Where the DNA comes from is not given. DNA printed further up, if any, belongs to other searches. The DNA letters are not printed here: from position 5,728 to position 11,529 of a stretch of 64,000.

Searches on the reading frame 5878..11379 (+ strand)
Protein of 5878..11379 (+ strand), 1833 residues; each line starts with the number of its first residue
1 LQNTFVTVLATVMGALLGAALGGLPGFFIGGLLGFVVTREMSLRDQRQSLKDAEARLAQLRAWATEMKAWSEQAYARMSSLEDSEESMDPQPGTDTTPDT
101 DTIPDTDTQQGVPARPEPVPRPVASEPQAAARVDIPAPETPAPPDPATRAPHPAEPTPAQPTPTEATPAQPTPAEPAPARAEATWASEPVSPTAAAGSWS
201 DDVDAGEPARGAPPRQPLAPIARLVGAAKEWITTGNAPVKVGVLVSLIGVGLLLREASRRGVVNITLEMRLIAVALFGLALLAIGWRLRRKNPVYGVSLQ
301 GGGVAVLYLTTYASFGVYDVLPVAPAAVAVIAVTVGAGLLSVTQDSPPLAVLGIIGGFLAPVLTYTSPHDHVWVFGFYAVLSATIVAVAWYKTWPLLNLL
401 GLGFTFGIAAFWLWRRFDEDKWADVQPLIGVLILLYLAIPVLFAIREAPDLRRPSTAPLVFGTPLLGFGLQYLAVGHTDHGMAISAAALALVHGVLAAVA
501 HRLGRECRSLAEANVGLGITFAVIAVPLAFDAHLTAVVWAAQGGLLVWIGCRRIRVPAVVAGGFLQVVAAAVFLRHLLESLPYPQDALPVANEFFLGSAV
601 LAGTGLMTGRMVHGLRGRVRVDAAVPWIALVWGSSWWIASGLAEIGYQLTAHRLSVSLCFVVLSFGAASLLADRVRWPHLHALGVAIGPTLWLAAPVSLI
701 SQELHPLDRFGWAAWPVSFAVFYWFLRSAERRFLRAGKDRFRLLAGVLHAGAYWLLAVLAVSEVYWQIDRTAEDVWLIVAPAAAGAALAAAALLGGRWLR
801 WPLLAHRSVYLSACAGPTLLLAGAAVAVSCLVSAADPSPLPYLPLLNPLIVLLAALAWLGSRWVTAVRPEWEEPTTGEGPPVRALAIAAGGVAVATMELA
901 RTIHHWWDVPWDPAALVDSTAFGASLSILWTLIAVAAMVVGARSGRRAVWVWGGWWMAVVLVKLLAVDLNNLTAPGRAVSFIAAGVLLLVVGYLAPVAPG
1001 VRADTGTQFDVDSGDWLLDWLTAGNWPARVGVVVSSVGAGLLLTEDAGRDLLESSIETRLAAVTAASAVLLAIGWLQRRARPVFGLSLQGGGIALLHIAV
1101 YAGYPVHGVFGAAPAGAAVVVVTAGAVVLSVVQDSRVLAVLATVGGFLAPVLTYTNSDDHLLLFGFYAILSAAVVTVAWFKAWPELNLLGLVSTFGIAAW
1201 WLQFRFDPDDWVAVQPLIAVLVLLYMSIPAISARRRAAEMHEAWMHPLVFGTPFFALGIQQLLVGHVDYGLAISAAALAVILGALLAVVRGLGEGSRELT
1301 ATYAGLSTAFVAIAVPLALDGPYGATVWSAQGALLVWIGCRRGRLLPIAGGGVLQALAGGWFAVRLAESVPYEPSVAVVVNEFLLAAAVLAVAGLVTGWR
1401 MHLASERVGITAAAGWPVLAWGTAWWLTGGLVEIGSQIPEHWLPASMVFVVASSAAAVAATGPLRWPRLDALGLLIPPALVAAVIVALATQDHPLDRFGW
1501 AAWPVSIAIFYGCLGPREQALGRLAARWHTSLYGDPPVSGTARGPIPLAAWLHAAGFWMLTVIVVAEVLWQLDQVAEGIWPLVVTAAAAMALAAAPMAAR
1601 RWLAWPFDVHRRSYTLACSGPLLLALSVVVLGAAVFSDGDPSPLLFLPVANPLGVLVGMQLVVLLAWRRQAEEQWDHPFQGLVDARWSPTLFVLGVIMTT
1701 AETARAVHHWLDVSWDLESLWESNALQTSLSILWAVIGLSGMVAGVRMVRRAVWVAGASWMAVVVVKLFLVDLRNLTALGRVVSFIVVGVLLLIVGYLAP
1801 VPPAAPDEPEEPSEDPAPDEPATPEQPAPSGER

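Call 65: search_protein_families(library=pfam, proteins=[window:5878-11379:+], max_evalue=0.01)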
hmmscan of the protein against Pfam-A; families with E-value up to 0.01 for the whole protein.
window:5878-11379:+ (1833 aa): 2 families
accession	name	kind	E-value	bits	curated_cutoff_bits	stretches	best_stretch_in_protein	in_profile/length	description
PF10101.14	DUF2339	-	2e-241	803.8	33.6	2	234-996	1-657/659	Predicted membrane protein (DUF2339)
PF17367.7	NiFe_hyd_3_EhaA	-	0.00011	22.8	25.5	0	1218-1289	20-85/97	NiFe-hydrogenase-type-3 Eha complex subunit A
